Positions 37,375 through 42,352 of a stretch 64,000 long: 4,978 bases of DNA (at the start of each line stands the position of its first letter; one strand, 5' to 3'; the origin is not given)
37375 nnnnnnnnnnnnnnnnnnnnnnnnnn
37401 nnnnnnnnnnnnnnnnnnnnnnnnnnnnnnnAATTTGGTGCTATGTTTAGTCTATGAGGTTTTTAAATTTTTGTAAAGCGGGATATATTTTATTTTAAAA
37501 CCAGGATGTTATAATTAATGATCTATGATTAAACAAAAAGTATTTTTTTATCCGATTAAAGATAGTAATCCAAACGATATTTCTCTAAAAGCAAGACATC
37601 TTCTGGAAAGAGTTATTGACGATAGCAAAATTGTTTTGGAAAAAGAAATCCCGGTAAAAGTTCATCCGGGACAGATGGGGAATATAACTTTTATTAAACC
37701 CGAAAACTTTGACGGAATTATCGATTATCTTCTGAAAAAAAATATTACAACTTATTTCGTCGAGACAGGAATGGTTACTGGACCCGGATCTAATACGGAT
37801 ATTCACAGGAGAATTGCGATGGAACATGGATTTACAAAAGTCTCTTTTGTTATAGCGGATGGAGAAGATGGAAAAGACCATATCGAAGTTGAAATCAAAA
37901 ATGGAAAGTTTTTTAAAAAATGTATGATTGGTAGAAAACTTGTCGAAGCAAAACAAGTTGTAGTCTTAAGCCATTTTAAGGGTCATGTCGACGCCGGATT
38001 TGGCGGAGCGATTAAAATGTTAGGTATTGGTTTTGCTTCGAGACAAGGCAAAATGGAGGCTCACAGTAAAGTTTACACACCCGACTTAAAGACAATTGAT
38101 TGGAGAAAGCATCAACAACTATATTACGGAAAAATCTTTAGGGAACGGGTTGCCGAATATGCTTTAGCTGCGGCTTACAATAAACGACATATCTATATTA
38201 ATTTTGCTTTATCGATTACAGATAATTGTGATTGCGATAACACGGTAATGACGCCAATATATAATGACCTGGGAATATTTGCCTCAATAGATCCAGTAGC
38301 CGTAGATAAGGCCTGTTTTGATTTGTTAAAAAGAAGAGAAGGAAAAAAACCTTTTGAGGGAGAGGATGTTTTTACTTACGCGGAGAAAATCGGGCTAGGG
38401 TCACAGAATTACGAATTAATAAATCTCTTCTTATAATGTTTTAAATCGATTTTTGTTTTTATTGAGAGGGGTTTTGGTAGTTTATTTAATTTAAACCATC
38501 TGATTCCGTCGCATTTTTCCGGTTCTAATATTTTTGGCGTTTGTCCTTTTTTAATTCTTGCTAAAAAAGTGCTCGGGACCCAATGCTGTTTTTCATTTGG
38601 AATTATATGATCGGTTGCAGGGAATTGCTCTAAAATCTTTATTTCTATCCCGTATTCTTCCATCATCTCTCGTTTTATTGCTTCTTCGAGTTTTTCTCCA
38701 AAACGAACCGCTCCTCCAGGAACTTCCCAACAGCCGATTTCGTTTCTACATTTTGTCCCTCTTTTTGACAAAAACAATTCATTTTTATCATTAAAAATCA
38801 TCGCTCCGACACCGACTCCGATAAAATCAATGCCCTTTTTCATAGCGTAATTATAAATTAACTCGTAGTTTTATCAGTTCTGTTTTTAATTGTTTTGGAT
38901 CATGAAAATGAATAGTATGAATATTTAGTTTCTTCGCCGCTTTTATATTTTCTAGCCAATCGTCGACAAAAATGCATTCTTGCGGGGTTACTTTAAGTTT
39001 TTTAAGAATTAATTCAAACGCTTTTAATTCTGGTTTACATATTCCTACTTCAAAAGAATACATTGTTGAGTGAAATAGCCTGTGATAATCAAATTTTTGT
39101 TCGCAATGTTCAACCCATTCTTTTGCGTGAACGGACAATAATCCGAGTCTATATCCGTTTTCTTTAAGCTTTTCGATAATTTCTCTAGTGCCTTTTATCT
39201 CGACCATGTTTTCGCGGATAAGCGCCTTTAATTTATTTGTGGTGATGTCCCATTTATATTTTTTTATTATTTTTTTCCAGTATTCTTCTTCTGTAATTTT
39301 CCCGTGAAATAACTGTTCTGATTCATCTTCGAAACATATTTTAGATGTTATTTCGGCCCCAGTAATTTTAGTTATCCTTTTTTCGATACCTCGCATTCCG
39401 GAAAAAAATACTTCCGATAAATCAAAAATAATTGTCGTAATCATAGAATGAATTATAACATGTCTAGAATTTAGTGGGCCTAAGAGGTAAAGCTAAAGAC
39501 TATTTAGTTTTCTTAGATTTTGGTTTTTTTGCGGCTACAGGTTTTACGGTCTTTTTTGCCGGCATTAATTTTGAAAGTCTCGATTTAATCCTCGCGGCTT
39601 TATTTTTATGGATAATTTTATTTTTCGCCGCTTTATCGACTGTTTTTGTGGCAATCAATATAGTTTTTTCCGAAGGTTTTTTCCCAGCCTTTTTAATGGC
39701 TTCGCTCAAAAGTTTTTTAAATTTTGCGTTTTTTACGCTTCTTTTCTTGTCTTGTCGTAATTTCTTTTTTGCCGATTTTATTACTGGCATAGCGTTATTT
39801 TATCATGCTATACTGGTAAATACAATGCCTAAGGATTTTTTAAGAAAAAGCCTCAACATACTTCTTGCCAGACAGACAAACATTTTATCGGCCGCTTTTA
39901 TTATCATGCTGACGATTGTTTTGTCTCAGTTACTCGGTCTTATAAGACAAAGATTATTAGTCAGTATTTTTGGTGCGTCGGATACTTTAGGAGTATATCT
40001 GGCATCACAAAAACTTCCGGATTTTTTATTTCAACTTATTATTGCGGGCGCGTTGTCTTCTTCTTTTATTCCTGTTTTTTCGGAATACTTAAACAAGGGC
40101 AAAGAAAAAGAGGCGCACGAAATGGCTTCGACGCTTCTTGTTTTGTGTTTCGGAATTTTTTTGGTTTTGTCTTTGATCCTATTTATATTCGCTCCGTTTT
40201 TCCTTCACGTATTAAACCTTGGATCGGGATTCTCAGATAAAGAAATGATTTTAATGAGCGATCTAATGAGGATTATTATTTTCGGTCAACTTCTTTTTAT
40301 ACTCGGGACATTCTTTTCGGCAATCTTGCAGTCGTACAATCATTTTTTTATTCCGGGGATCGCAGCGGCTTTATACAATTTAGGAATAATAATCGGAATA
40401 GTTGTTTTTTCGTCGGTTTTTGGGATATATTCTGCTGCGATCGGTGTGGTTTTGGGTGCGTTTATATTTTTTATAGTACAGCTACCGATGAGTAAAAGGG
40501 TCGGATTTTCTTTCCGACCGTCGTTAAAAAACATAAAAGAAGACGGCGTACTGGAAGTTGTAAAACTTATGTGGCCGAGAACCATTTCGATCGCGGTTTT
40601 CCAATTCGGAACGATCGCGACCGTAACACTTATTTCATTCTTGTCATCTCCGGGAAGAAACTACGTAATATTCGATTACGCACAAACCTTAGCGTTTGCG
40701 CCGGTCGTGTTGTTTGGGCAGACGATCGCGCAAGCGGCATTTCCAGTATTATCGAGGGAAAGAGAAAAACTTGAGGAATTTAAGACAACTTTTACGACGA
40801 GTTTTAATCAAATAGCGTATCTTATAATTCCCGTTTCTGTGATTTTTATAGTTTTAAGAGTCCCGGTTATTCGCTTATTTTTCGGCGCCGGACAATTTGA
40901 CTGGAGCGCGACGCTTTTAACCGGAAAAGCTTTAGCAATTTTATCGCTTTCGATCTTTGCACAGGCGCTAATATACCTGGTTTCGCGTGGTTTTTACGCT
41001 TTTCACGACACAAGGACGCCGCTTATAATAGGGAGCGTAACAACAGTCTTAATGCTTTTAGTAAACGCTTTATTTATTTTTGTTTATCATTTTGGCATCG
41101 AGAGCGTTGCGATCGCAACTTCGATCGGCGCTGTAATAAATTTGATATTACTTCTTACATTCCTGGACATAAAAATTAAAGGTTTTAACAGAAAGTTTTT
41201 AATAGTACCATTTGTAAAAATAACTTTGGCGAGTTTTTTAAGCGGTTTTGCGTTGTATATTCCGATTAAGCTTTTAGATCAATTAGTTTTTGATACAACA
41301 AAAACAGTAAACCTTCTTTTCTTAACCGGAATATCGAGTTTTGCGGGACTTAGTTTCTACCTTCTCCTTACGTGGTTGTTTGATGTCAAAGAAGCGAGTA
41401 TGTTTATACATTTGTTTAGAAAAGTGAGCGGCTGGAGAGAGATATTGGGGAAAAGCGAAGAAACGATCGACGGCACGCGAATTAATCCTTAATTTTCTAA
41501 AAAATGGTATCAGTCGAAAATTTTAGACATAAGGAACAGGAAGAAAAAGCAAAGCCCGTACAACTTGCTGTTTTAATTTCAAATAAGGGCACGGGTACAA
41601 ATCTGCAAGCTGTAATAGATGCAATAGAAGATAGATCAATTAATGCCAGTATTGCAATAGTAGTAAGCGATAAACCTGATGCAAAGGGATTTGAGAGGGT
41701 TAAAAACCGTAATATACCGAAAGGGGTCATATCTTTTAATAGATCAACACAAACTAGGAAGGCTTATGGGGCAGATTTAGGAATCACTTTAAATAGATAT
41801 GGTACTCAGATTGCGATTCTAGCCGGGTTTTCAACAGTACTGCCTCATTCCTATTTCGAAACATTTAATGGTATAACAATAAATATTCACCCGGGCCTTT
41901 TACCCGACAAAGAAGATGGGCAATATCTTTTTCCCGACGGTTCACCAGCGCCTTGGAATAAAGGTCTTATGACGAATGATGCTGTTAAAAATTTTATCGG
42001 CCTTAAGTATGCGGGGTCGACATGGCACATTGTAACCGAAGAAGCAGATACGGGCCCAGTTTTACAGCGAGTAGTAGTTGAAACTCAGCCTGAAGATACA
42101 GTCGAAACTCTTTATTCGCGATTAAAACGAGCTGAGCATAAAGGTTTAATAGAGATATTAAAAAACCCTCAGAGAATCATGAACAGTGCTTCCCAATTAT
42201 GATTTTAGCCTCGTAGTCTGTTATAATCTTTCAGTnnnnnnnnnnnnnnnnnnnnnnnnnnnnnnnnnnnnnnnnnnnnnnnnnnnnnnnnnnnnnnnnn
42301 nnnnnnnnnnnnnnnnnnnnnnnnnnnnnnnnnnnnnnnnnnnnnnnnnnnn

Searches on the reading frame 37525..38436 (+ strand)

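Call 37: search_protein_families(library=pfam, proteins=[window:37525-38436:+], max_evalue=0.001)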
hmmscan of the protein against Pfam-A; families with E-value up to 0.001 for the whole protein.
window:37525-38436:+ (303 aa): 2 families
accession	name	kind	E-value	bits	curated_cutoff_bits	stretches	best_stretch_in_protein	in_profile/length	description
PF04015.17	DUF362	-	7.3e-36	124.5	24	1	43-266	2-200/200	Domain of unknown function (DUF362)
PF09861.14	Lar_N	-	4.9e-05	23.1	23.3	1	123-184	135-196/204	Lactate racemase N-terminal domain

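Call 48: search_protein_families(library=ncbifam, proteins=[window:37525-38436:+], max_evalue=0.001)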
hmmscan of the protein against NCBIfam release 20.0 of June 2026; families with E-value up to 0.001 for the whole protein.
window:37525-38436:+ (303 aa): 0 families

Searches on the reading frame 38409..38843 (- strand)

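Call 37: search_protein_families(library=pfam, proteins=[window:38409-38843:-], max_evalue=0.001)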
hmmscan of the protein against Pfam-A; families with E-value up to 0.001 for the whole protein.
window:38409-38843:- (144 aa): 2 families
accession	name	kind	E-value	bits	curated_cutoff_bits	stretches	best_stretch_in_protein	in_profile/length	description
PF00293.34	NUDIX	-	1.9e-18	67.2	21.1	1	10-125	4-122/134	NUDIX domain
PF14815.12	NUDIX_4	-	3.7e-07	30.4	35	1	14-124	3-99/113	NUDIX domain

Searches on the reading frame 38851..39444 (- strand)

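Call 37: search_protein_families(library=pfam, proteins=[window:38851-39444:-], max_evalue=0.001)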
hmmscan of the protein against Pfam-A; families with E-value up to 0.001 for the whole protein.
window:38851-39444:- (197 aa): 2 families
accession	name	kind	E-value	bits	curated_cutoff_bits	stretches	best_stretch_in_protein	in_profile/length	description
PF13419.12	HAD_2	-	4.4e-19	69.7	23.8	1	41-178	44-176/178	Haloacid dehalogenase-like hydrolase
PF00702.32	Hydrolase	-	3.1e-15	57.5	26.4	1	2-173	1-190/191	haloacid dehalogenase-like hydrolase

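Call 48: search_protein_families(library=ncbifam, proteins=[window:38851-39444:-], max_evalue=0.001)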
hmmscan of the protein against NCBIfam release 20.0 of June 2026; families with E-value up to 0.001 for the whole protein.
window:38851-39444:- (197 aa): 23 families
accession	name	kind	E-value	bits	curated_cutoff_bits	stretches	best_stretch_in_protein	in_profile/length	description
TIGR02247.1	HAD-1A3-hyp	subfamily_domain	1.6e-21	77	125.4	1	5-192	5-207/211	epoxide hydrolase N-terminal domain-like phosphatase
NF006991.0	PRK09456.1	equivalog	3.7e-17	62.7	295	1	7-186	5-190/199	glucose-1-phosphatase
TIGR01509.1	HAD-SF-IA-v3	subfamily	7.3e-17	61.9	29.4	1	53-179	36-153/154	HAD-IA family hydrolase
TIGR02253.1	CTE7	subfamily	5e-16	59.1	169.75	1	39-187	53-201/221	TIGR02253 family HAD-type hydrolase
TIGR01993.1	Pyr-5-nucltdase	equivalog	1.2e-11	44.8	142.9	1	83-178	83-181/183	pyrimidine 5'-nucleotidase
TIGR02254.1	YjjG_YfnB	equivalog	2.5e-10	40.2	159.9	1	58-185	70-201/223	YjjG family noncanonical pyrimidine nucleotidase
NF008087.0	PRK10826.1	equivalog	1.5e-09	37.8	191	1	56-186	67-197/222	hexitol phosphatase HxpB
TIGR02252.1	DREG-2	subfamily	1.6e-09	37.8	155.2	1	80-178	104-202/203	HAD hydrolase, REG-2-like, family IA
NF009695.0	PRK13222.1-2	equivalog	1.8e-09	37.5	225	1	81-178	94-191/226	phosphoglycolate phosphatase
NF009804.0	PRK13288.1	equivalog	3.1e-09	36.6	218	1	78-178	79-179/215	pyrophosphatase PpaX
TIGR01428.1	HAD_type_II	equivalog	5.4e-07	29.8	125.4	1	87-178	97-188/197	haloacid dehalogenase type II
TIGR01990.1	bPGM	equivalog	2e-06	27.9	189.4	1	58-178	68-184/187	beta-phosphoglucomutase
TIGR01681.1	HAD-SF-IIIC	subfamily_domain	2.2e-06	28.5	35.75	1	76-171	28-129/132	HAD-IIIC family phosphatase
NF046057.1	bifunc_MtlD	equivalog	3.4e-06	25.8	800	1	74-191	84-202/683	bifunctional mannitol-1-phosphate dehydrogenase/phosphatase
TIGR02009.1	PGMB-YQAB-SF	subfamily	4.5e-06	27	153.35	1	70-175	74-181/186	beta-phosphoglucomutase family hydrolase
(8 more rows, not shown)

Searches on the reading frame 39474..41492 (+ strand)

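Call 37: search_protein_families(library=pfam, proteins=[window:39474-41492:+], max_evalue=0.001)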
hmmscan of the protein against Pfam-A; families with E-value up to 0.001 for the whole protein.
window:39474-41492:+ (672 aa): 3 families
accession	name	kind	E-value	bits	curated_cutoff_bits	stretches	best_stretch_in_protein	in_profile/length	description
PF03023.19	MurJ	-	3.7e-68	230.6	27.4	1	163-601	2-437/451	Lipid II flippase MurJ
PF13440.11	Polysacc_synt_3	-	2.7e-09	37.1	23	1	215-472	44-286/293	Polysaccharide biosynthesis protein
PF01554.23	MatE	-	3.7e-06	27.2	24.9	1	145-299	3-149/161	MatE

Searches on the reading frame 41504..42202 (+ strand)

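Call 37: search_protein_families(library=pfam, proteins=[window:41504-42202:+], max_evalue=0.001)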
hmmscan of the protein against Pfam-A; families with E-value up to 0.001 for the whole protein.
window:41504-42202:+ (232 aa): 1 family
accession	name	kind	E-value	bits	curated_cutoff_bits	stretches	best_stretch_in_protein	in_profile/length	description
PF00551.24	Formyl_trans_N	-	1.1e-33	116.9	26.1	1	21-218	3-180/181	Formyl transferase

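Call 48: search_protein_families(library=ncbifam, proteins=[window:41504-42202:+], max_evalue=0.001)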
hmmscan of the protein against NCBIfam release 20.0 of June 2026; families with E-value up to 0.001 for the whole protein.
window:41504-42202:+ (232 aa): 5 families
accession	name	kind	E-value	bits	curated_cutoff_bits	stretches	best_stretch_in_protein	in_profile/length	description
TIGR00639.1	PurN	equivalog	9.1e-39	133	150.1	1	20-220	2-182/192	phosphoribosylglycinamide formyltransferase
NF004684.0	PRK06027.1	subfamily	1.4e-13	51.2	223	1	11-134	82-199/286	formyltetrahydrofolate deformylase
TIGR00655.1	PurU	equivalog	2.8e-11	43.6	285.95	1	20-213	86-256/280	formyltetrahydrofolate deformylase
TIGR00460.1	fmt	equivalog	3e-08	33.1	201.5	1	102-222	81-184/315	methionyl-tRNA formyltransferase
NF005755.0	PRK07579.1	equivalog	0.00019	21.4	238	0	150-218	97-163/245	dTDP-4-amino-4,6-dideoxyglucose formyltransferase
